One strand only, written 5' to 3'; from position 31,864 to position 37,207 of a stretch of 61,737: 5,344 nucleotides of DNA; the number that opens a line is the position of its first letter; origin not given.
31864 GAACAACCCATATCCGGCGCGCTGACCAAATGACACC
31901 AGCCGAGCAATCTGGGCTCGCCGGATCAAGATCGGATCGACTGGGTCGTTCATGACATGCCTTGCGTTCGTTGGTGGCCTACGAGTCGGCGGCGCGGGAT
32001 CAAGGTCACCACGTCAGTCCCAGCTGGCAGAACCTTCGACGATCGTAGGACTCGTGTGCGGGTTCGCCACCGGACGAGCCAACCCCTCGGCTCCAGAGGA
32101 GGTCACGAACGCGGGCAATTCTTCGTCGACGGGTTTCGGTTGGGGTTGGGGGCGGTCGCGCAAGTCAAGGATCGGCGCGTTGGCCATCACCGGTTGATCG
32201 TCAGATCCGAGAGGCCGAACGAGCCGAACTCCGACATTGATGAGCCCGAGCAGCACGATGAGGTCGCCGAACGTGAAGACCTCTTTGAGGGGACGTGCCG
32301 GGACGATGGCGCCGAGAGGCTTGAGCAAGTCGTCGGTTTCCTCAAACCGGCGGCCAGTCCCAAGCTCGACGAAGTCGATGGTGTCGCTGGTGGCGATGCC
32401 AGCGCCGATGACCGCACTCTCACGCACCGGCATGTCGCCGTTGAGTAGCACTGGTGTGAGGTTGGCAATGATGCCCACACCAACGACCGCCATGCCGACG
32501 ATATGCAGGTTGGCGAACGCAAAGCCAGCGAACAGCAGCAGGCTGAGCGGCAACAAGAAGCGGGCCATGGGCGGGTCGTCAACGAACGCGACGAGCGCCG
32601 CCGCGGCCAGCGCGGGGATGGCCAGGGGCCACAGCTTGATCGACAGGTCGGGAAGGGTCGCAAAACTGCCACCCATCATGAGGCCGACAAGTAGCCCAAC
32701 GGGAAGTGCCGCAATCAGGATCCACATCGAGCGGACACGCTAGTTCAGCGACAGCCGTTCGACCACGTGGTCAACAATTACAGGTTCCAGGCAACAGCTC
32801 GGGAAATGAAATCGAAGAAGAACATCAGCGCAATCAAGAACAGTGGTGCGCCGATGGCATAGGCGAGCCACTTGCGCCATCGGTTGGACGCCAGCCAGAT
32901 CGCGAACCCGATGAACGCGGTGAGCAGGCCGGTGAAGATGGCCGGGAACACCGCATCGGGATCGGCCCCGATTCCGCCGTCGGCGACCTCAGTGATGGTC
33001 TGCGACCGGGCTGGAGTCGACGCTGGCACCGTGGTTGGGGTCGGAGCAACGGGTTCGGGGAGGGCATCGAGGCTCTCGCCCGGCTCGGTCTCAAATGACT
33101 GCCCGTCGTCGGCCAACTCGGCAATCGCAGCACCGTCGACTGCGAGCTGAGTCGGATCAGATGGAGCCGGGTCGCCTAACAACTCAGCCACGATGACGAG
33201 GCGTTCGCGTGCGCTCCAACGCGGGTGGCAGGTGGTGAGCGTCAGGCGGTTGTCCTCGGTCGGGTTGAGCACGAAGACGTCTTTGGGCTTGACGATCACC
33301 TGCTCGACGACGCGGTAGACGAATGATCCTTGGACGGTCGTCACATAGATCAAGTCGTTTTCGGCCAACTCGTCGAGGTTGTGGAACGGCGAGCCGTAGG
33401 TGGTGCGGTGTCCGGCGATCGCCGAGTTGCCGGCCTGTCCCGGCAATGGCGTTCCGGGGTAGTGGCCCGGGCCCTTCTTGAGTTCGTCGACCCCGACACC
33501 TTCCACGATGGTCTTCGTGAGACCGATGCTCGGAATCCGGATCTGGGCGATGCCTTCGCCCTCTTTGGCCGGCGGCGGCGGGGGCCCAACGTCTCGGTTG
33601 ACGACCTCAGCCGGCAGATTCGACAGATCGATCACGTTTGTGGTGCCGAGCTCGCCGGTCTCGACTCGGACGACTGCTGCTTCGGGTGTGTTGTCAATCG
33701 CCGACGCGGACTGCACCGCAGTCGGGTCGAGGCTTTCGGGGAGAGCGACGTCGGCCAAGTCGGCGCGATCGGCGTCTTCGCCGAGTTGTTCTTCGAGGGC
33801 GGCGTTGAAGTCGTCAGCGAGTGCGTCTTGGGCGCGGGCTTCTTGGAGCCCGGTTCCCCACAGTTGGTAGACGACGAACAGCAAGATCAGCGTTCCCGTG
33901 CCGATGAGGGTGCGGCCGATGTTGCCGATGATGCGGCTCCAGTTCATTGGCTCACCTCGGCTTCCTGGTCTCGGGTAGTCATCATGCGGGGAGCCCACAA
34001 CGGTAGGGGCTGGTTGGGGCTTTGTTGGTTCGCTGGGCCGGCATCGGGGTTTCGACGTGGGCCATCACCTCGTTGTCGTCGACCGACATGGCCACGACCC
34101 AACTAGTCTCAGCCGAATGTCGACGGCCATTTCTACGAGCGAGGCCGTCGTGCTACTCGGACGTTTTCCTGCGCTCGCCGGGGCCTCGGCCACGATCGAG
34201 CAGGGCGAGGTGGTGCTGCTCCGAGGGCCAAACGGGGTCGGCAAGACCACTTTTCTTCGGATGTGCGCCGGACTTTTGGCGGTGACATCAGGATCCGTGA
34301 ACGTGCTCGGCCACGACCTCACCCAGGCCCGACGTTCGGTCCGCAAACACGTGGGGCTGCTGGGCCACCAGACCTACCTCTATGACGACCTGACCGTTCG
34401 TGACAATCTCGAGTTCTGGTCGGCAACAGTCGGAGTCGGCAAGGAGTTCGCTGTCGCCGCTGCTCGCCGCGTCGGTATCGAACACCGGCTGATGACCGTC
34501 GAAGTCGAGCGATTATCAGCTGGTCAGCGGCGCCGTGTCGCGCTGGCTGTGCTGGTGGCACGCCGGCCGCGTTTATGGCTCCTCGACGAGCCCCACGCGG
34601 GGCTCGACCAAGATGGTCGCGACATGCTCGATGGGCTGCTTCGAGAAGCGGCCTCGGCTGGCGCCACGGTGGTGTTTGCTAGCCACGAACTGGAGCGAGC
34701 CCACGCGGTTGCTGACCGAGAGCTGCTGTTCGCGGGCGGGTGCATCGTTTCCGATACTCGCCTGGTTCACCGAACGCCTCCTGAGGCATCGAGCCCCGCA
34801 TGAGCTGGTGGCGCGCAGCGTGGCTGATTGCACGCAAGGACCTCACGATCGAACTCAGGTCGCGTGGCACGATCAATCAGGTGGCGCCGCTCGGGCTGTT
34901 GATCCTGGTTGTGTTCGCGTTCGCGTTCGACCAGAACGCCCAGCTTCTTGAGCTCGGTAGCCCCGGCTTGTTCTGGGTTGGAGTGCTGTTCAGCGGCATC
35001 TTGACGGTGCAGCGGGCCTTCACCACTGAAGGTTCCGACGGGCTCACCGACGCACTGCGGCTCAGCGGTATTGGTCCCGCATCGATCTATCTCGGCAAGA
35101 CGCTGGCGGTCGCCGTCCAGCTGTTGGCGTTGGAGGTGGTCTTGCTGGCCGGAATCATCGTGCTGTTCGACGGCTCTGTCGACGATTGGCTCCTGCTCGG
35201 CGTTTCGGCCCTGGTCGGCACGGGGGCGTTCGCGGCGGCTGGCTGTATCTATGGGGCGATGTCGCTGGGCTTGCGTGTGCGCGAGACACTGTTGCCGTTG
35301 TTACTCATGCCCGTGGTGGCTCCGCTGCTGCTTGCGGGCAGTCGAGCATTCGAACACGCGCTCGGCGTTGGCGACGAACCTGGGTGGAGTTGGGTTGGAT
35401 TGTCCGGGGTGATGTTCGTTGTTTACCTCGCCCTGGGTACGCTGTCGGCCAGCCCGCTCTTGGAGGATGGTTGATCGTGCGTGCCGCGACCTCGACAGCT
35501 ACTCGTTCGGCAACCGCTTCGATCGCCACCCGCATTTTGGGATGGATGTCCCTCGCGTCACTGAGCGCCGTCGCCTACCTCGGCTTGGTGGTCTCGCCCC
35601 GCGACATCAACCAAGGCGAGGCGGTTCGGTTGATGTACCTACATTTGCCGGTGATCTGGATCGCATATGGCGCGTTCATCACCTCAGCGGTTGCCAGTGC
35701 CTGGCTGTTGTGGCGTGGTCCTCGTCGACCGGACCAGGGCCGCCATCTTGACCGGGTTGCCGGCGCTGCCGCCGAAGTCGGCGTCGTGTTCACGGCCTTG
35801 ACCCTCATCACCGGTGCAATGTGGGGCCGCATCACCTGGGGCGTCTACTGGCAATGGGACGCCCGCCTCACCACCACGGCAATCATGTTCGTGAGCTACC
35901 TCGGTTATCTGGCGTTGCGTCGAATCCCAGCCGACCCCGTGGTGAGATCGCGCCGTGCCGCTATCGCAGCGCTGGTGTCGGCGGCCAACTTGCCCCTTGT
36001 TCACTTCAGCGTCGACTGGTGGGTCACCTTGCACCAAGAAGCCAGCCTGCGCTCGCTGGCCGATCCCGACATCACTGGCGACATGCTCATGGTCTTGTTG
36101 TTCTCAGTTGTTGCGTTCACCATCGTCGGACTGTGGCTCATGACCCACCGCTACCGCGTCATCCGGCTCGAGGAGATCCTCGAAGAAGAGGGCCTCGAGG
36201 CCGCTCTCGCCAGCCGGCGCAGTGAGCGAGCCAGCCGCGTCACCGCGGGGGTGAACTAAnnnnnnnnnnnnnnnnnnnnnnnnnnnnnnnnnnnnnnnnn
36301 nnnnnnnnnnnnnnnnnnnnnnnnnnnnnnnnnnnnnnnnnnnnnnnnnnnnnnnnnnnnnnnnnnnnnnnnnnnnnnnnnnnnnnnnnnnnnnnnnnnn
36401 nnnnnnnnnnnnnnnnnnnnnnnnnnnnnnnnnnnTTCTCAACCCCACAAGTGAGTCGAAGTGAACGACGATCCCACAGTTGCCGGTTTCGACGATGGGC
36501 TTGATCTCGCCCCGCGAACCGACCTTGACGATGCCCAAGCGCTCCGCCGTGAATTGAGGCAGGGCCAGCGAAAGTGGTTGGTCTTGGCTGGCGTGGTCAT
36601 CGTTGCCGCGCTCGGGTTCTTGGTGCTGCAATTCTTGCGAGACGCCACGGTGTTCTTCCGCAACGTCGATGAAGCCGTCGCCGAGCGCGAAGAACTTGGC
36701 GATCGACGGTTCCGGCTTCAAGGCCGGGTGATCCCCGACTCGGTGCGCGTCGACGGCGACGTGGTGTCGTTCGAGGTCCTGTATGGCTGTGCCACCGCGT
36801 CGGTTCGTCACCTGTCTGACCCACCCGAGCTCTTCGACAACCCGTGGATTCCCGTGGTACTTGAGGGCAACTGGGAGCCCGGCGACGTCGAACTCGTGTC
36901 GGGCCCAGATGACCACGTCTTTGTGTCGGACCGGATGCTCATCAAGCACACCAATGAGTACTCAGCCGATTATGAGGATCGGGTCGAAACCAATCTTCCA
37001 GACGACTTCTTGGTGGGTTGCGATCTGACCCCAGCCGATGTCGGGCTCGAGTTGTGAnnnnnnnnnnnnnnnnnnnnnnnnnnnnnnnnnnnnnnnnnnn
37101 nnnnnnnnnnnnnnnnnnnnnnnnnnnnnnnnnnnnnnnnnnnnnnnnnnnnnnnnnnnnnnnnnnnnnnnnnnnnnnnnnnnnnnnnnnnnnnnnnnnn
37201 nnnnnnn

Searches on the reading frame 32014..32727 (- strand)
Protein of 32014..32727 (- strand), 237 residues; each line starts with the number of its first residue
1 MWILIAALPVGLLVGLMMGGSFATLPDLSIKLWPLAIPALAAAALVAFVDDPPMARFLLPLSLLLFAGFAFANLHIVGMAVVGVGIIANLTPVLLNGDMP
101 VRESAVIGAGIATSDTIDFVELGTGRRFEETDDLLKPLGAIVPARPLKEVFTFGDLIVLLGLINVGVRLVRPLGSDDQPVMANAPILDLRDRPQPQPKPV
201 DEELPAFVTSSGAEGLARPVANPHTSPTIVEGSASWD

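Call 62: search_protein_families(library=pfam, max_evalue=0.000001, proteins=[window:32014-32727:-])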
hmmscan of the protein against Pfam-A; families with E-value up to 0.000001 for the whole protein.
window:32014-32727:- (237 aa): 1 family
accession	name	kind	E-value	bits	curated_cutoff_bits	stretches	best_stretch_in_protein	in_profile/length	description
PF17248.7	DUF5317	-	4.2e-14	53.2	25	1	55-163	35-147/151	Family of unknown function (DUF5317)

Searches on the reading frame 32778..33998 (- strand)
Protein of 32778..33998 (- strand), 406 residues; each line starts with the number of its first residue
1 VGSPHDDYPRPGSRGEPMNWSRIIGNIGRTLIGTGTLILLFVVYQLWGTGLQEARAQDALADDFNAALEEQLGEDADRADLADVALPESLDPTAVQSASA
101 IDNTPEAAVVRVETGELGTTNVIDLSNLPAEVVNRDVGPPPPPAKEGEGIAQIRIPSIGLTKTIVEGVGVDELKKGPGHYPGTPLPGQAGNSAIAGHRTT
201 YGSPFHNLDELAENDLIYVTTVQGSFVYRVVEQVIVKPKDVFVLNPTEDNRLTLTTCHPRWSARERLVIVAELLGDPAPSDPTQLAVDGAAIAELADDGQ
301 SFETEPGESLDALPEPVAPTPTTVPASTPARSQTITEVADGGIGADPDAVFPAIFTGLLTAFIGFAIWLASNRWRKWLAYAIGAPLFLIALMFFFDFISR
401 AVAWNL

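Call 62: search_protein_families(library=pfam, max_evalue=0.000001, proteins=[window:32778-33998:-])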
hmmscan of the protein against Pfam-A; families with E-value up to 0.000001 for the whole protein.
window:32778-33998:- (406 aa): 1 family
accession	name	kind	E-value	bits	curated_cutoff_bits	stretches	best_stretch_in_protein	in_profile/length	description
PF04203.18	Sortase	-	7.4e-35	119.9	26.6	1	153-273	1-124/125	Sortase domain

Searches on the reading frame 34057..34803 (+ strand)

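Call 64: search_protein_families(library=pfam, max_evalue=0.000001, proteins=[window:34057-34803:+])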
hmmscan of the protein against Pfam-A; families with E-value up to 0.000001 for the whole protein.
window:34057-34803:+ (248 aa): 1 family
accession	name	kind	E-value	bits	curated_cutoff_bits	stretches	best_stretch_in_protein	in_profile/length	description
PF00005.33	ABC_tran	-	5.7e-30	105.1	25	1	42-180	3-136/137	ABC transporter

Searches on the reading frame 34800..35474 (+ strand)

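Call 64: search_protein_families(library=pfam, max_evalue=0.000001, proteins=[window:34800-35474:+])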
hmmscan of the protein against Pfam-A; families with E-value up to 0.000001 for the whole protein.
window:34800-35474:+ (224 aa): 1 family
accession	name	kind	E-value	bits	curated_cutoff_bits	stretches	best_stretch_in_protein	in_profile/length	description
PF03379.19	CcmB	-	6.2e-28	98.1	24.9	1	9-217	3-209/215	CcmB protein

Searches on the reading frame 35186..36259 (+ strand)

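Call 64: search_protein_families(library=pfam, max_evalue=0.000001, proteins=[window:35186-36259:+])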
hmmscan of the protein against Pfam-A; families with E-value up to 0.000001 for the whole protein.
window:35186-36259:+ (357 aa): 1 family
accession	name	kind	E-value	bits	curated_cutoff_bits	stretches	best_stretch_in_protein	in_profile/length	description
PF01578.25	Cytochrom_C_asm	-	1.6e-30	106.7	29.9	1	106-283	26-212/212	Cytochrome C assembly protein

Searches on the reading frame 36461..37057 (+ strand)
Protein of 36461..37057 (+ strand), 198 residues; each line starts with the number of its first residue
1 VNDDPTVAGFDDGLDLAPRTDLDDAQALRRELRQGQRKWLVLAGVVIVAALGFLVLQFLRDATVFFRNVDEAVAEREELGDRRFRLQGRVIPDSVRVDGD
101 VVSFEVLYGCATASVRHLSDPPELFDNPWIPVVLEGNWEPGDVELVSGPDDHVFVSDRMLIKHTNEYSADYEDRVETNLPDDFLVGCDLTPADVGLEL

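Call 64: search_protein_families(library=pfam, max_evalue=0.000001, proteins=[window:36461-37057:+])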
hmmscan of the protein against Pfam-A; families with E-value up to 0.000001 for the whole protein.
window:36461-37057:+ (198 aa): 1 family
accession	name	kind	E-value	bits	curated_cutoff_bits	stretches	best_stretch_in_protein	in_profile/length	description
PF03100.22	CcmE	-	5.2e-12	46.4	24.6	1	64-169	2-98/99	CcmE domain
